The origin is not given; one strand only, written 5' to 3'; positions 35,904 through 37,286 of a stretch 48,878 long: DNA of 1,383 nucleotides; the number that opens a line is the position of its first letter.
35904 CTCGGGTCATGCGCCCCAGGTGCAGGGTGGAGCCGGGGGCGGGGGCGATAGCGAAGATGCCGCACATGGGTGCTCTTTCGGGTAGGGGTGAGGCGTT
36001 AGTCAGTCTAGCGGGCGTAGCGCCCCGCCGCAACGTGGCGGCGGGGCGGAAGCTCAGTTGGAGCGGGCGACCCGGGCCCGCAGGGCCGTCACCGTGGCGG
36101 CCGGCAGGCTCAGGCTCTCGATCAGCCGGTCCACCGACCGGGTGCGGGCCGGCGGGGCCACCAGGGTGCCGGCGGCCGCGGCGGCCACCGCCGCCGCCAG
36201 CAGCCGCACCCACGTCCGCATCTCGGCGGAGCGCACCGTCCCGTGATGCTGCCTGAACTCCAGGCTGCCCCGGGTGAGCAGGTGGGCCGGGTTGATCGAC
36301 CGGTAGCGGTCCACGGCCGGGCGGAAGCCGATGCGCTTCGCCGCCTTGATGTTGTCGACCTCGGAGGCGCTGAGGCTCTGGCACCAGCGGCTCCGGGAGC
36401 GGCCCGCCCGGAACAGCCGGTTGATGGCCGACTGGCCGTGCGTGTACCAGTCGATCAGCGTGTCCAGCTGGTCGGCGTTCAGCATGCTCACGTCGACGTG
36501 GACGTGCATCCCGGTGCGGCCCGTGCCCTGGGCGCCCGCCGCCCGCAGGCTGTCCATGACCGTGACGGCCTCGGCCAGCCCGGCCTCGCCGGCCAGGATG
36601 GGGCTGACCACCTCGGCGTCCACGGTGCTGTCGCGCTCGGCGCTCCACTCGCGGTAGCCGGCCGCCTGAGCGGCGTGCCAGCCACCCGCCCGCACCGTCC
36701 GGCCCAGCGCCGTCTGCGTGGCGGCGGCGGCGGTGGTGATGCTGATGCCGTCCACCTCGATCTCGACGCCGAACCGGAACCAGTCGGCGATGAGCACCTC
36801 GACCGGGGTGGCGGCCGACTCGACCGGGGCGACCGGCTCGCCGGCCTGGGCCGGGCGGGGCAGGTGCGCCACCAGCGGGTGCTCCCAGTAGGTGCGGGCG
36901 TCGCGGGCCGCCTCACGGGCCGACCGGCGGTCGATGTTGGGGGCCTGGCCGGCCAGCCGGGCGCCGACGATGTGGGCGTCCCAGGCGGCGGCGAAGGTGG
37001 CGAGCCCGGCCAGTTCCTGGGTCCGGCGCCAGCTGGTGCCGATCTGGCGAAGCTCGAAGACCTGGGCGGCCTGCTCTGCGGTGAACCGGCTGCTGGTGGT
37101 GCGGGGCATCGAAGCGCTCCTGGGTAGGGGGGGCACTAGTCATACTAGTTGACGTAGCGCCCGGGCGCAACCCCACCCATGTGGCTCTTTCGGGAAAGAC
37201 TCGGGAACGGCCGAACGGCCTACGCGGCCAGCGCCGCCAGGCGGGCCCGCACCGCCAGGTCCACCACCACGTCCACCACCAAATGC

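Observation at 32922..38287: Amidoligase + class-II GATase + GGCT + Asp/Asn-hydroxylase-like cupin, each behind its own copy of a conserved promoter: candidate adduct-synthesis arm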

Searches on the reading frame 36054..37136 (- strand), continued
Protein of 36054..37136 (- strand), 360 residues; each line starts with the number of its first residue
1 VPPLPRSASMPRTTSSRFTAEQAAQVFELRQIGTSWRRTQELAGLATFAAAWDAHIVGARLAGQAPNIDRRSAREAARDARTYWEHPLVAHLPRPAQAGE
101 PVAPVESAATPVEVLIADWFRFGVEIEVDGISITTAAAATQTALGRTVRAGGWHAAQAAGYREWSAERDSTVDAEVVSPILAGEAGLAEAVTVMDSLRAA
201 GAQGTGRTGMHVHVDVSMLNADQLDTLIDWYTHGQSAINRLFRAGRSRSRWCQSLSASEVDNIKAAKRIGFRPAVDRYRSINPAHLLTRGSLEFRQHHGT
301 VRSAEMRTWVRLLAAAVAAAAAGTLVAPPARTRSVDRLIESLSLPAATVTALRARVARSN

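Call 109: search_protein_families(library=pfam, alignment_id=A7, max_evalue=0.001)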
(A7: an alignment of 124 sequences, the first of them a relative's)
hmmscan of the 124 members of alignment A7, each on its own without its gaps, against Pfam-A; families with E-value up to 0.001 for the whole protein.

A. member 1, L041:1745-2287:- (180 aa): 0 families

B. families by the number of members that match (of 124 scanned): 51 families (the first 25 are shown)
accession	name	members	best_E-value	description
PF03237.21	Terminase_6N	9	1.3e-24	Terminase large subunit, T4likevirus-type, N-terminal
PF17289.8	Terminase_6C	8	1.7e-12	Terminase RNaseH-like domain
PF01555.25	N6_N4_Mtase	5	1.8e-50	DNA methylase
PF06094.17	GGACT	5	2.1e-12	Gamma-glutamyl cyclotransferase, AIG2-like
PF00929.31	RNase_T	4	8.7e-24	Exonuclease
PF01183.26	Glyco_hydro_25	3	7.3e-33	Glycosyl hydrolases family 25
PF01471.23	PG_binding_1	3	9.5e-25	Putative peptidoglycan binding domain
PF02467.21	Whib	3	5.6e-17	Transcription factor WhiB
PF00383.29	dCMP_cyt_deam_1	3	2.4e-11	Cytidine and deoxycytidylate deaminase zinc-binding region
PF14437.12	MafB19-deam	3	6.7e-09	MafB19-like deaminase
PF00535.33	Glycos_transf_2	2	4.4e-19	Glycosyl transferase family 2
PF07719.23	TPR_2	2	2.1e-08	Tetratricopeptide repeat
PF16473.11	Rv2179c-like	2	1.8e-07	3'-5' exoribonuclease Rv2179c-like domain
PF00515.34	TPR_1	2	5.3e-07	Tetratricopeptide repeat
PF13432.12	TPR_16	2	1.1e-05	Tetratricopeptide repeat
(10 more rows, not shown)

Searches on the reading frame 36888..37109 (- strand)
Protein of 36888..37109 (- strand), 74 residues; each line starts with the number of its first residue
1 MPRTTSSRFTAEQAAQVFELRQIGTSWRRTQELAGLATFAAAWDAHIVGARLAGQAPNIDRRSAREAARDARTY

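Call 102: search_protein_families(library=pfam, alignment_id=A6, max_evalue=10)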
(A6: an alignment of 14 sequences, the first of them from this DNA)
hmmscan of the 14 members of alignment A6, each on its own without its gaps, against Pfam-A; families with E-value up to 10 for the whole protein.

A. member 1, seq(74 aa): 0 families

B. families by the number of members that match (of 14 scanned): 20 families
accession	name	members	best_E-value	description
PF02796.21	HTH_7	4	0.0066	Helix-turn-helix domain of resolvase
PF13384.12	HTH_23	3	0.0034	Homeodomain-like domain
PF12833.13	HTH_18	3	0.0054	Helix-turn-helix domain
PF13936.12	HTH_38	2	0.0028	Helix-turn-helix domain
PF11242.13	DUF2774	2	0.037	Protein of unknown function (DUF2774)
PF19610.4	DUF6115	1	0.0031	Family of unknown function (DUF6115)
PF08281.18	Sigma70_r4_2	1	0.0066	Sigma-70, region 4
PF22448.1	RepB_primase_C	1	0.0089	RepB DNA-primase C-terminal helical domain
PF19575.5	HTH_58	1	0.013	Helix-turn-helix domain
PF18579.7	Raf1_HTH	1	0.035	Rubisco accumulation factor 1 helix turn helix domain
PF22554.1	Chap-C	1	0.04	TY-Chap C-terminal domain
PF06088.16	TLP-20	1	0.07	Nucleopolyhedrovirus telokin-like protein-20 (TLP20)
PF06056.18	Terminase_5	1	0.078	Putative ATPase subunit of terminase (gpP-like)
PF12666.12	PrgI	1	0.078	PrgI family protein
PF04255.20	DUF433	1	0.09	Protein of unknown function (DUF433)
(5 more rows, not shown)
